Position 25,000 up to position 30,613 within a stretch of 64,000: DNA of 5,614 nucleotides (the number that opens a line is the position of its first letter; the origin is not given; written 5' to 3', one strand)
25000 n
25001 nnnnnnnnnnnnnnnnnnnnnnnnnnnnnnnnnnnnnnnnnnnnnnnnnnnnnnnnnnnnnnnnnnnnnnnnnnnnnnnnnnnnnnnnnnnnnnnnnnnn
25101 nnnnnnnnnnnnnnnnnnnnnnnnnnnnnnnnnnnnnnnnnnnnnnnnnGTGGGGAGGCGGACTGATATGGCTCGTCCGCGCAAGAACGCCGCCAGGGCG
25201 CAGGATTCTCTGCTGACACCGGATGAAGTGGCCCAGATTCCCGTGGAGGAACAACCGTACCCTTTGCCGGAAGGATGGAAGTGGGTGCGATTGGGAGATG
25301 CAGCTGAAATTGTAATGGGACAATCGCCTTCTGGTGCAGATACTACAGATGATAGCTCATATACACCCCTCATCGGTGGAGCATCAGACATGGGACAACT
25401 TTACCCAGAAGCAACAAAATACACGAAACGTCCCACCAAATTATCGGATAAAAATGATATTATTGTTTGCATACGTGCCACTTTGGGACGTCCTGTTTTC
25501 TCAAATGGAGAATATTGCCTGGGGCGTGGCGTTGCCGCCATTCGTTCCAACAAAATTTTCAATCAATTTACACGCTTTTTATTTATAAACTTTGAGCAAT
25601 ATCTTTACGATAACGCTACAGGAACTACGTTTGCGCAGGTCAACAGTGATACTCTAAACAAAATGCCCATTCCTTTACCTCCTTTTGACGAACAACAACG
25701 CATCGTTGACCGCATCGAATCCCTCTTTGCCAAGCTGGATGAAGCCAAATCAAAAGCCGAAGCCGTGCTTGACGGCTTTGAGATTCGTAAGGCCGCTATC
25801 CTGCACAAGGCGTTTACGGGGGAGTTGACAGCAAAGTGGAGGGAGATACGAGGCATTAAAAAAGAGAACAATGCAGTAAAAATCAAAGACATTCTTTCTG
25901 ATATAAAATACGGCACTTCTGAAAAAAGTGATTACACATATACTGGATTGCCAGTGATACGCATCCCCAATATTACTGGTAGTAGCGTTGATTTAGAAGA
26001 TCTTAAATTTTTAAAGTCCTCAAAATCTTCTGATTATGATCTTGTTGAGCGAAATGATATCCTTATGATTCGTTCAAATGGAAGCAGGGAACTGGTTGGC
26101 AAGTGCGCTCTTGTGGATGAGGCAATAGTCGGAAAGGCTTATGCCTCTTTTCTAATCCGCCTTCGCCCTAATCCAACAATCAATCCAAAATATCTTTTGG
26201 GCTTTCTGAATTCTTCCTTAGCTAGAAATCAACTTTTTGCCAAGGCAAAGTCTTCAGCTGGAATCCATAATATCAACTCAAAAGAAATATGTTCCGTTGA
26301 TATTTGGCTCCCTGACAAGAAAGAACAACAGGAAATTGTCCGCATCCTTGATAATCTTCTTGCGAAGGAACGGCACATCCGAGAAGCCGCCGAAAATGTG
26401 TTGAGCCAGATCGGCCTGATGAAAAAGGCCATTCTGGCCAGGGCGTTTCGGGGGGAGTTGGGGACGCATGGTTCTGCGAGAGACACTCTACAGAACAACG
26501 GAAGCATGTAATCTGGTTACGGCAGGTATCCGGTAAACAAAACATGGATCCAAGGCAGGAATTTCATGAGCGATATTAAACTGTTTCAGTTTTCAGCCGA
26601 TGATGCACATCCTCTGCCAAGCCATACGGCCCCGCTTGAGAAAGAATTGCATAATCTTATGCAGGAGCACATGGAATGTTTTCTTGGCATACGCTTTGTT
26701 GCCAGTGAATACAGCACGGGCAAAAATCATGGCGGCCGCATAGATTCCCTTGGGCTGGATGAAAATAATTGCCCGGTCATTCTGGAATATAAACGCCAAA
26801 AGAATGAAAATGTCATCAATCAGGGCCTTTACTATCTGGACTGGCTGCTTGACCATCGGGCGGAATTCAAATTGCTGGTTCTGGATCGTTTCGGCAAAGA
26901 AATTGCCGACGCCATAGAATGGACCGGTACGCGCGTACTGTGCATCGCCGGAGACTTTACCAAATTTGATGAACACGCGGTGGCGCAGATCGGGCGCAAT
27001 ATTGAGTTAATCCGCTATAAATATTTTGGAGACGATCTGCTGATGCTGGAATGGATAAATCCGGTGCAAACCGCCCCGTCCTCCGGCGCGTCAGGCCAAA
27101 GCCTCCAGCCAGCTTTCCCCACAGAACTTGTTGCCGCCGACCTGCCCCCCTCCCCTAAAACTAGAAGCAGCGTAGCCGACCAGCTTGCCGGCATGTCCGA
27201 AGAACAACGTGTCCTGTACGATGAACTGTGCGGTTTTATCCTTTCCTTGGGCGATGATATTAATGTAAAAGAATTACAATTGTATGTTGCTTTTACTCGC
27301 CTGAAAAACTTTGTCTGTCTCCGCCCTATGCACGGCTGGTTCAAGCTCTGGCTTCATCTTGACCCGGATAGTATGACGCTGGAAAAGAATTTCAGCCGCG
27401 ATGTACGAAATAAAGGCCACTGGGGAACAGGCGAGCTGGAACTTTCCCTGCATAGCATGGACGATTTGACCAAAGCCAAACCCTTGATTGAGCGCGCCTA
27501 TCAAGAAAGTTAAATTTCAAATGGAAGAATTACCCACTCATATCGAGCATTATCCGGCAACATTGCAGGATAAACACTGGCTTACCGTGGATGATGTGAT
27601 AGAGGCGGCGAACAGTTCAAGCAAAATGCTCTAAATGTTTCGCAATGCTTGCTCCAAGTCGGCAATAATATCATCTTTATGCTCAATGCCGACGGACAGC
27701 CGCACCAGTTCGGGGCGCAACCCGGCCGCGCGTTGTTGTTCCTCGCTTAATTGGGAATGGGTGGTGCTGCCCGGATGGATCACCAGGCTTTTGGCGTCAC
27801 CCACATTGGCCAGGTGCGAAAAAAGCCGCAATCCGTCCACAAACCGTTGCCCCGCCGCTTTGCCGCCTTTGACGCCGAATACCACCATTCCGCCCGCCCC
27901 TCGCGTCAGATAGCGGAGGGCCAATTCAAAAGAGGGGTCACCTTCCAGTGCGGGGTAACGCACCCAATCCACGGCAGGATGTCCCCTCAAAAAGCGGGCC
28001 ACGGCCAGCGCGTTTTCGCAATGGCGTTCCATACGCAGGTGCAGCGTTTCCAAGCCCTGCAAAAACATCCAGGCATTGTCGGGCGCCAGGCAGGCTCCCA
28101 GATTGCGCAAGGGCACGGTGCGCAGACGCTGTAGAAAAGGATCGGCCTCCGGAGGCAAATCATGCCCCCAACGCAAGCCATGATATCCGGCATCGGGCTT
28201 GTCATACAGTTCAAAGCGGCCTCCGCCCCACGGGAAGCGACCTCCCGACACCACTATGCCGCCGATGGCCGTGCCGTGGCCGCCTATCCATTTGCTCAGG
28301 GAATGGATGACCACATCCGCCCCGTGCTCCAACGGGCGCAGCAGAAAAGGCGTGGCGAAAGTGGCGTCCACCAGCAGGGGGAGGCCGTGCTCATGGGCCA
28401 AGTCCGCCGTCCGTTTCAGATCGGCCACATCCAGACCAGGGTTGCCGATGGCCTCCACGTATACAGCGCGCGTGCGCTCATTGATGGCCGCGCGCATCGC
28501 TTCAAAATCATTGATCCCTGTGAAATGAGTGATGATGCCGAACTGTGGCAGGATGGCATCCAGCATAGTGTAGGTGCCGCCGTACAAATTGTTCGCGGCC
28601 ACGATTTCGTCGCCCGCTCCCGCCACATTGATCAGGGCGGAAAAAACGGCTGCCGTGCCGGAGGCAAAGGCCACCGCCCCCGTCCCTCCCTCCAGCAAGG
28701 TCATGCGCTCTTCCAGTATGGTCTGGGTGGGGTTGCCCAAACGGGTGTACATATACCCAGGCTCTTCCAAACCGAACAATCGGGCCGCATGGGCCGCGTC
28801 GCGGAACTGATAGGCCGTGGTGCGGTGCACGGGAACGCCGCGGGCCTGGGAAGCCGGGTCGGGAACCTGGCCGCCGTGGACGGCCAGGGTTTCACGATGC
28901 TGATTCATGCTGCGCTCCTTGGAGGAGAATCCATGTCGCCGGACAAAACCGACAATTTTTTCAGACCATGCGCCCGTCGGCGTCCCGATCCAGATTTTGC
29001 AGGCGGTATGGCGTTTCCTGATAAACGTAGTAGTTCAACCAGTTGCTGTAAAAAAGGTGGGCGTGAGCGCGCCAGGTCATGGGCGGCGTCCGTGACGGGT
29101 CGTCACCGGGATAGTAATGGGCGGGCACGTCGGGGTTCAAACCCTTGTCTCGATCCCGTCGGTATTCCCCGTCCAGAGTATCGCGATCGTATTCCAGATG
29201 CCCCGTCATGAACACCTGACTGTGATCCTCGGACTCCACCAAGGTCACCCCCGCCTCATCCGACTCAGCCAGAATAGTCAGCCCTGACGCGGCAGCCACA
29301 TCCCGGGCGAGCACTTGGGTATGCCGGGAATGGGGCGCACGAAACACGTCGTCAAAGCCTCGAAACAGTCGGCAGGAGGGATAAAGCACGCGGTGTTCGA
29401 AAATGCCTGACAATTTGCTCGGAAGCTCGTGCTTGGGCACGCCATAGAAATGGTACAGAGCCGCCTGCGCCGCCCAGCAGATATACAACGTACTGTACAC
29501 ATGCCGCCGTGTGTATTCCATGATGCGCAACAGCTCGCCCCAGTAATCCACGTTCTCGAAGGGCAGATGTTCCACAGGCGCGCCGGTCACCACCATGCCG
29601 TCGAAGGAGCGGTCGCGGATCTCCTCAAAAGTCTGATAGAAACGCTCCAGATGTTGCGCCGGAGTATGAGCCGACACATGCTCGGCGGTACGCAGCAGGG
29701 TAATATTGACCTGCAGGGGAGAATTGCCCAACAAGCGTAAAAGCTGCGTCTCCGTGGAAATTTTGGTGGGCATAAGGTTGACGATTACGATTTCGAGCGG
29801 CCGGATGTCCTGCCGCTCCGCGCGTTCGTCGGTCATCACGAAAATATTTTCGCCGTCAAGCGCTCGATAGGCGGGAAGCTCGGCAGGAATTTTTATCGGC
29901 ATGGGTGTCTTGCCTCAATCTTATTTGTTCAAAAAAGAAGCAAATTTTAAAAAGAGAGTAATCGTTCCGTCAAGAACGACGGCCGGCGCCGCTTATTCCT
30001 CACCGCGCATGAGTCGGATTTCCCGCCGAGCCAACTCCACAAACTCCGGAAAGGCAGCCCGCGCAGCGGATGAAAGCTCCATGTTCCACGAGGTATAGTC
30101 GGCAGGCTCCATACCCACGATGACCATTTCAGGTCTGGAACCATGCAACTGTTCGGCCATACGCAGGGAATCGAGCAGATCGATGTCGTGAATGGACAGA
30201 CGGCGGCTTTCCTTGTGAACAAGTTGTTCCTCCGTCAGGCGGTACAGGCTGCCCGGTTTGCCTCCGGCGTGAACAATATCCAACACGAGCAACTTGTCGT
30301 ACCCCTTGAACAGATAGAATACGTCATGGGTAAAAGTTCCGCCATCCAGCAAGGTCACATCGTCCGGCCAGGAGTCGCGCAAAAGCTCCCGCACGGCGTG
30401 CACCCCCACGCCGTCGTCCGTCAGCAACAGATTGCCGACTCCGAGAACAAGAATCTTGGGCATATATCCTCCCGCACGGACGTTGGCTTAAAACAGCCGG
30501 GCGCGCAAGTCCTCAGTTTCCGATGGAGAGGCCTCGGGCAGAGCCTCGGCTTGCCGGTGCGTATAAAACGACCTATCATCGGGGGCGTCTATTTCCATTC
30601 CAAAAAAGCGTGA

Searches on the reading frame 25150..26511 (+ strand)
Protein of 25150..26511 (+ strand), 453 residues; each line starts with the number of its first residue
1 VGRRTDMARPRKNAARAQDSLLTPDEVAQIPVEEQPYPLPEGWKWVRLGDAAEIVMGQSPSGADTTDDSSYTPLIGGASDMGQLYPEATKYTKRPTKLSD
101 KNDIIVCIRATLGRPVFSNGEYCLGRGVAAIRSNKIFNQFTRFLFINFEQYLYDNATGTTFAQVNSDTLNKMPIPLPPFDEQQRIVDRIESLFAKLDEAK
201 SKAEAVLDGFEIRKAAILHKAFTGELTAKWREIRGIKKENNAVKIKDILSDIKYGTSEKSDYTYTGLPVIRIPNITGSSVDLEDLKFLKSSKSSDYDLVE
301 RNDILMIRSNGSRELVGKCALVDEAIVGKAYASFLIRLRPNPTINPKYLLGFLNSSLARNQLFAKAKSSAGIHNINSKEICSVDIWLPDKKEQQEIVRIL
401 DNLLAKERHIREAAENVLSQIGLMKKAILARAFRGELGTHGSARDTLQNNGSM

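Call 49: search_protein_families(library=pfam, proteins=[window:25150-26511:+], max_evalue=0.001)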
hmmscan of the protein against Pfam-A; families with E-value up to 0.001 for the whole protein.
window:25150-26511:+ (453 aa): 1 family
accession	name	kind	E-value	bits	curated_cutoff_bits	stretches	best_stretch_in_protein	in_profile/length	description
PF01420.25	Methylase_S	-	1e-34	120.6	22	2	40-198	1-160/168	Type I restriction modification DNA specificity domain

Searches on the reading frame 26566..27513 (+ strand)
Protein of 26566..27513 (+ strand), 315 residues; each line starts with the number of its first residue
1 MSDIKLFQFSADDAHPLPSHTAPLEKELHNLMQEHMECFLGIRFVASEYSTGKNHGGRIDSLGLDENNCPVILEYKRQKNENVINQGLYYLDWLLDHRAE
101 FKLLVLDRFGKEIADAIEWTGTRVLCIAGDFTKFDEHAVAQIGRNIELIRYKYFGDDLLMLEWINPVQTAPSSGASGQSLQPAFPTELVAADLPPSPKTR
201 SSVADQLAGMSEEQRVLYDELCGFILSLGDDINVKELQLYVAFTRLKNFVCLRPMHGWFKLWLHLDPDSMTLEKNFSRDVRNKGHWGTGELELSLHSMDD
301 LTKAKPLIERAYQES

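Call 49: search_protein_families(library=pfam, proteins=[window:26566-27513:+], max_evalue=0.001)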
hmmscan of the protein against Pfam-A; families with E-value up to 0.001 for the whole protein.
window:26566-27513:+ (315 aa): 2 families
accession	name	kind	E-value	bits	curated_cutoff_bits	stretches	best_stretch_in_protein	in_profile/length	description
PF18899.5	DUF5655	-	2.4e-14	53.7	24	1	204-314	2-108/109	Domain of unknown function (DUF5655)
PF01939.22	NucS_C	-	3.4e-05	24.3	24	1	25-99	2-75/124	Endonuclease NucS C-terminal domain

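Call 50: search_protein_families(library=padloc, proteins=[window:26566-27513:+], max_evalue=0.001)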
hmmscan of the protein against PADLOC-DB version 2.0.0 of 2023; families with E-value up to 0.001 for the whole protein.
window:26566-27513:+ (315 aa): 4 families
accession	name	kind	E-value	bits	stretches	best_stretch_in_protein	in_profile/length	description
PDLC04946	PDC-S18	-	3.2e-133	442.3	1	1-314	18-322/365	-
PDLC04945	PDC-S18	-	8.9e-58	194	1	5-312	2-301/302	-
PDLC04944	PDC-S18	-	4.8e-08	30.7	1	24-170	22-170/307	-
PDLC04916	PDC-S11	-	6.8e-05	20.1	1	6-94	7-94/358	-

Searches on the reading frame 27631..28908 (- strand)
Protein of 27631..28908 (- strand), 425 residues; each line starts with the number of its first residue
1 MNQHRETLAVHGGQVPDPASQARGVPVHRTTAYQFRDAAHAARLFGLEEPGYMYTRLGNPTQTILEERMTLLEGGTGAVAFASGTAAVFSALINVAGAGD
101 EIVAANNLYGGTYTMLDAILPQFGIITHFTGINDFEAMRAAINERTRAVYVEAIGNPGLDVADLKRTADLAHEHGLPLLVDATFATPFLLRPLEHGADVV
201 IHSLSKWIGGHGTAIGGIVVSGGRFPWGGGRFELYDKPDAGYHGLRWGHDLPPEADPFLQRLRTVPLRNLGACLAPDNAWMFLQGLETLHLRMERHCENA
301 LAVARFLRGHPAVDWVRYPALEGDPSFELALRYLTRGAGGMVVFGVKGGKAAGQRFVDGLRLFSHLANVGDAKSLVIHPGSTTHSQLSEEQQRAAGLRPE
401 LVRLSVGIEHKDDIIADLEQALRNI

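Call 50: search_protein_families(library=padloc, proteins=[window:27631-28908:-], max_evalue=0.001)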
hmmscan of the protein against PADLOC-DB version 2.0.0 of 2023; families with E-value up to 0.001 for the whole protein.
window:27631-28908:- (425 aa): 0 families

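Call 87: search_protein_families(library=pfam, proteins=[window:27631-28908:-], max_evalue=0.001)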
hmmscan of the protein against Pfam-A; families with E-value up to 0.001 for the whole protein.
window:27631-28908:- (425 aa): 3 families
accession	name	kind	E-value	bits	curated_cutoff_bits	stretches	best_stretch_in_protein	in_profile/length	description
PF01053.26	Cys_Met_Meta_PP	-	1.4e-131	439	27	1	6-422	1-380/381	Cys/Met metabolism PLP-dependent enzyme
PF01041.23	DegT_DnrJ_EryC1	-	3.7e-10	40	19.8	1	61-185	25-149/360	DegT/DnrJ/EryC1/StrS aminotransferase family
PF00155.27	Aminotran_1_2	-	3.4e-07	30.2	19.7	1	77-220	67-233/361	Aminotransferase class I and II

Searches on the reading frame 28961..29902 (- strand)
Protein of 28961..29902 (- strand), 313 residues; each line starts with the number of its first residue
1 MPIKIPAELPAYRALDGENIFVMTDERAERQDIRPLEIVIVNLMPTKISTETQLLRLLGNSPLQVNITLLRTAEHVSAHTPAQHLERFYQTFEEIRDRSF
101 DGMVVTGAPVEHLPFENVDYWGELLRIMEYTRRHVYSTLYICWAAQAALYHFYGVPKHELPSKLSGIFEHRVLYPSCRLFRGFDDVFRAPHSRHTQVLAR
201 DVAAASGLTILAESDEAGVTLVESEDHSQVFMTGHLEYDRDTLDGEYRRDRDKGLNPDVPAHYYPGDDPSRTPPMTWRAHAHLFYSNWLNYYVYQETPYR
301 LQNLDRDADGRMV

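Call 87: search_protein_families(library=pfam, proteins=[window:28961-29902:-], max_evalue=0.001)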
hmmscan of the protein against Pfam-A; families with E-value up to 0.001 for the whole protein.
window:28961-29902:- (313 aa): 1 family
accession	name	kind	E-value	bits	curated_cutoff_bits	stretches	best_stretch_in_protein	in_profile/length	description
PF04204.22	HTS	-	5.6e-139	462.7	27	1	2-299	1-298/298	Homoserine O-succinyltransferase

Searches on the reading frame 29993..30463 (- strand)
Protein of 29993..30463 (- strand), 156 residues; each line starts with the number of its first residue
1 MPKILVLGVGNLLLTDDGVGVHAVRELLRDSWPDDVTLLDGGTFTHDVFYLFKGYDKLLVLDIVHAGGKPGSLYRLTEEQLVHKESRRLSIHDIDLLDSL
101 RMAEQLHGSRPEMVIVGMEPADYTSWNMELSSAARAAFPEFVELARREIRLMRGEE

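Call 87: search_protein_families(library=pfam, proteins=[window:29993-30463:-], max_evalue=0.001)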
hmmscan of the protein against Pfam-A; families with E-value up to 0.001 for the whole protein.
window:29993-30463:- (156 aa): 1 family
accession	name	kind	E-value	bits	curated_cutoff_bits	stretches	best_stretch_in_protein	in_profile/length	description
PF01750.23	HycI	-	5.4e-25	88.2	23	1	21-145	1-127/130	Hydrogenase maturation protease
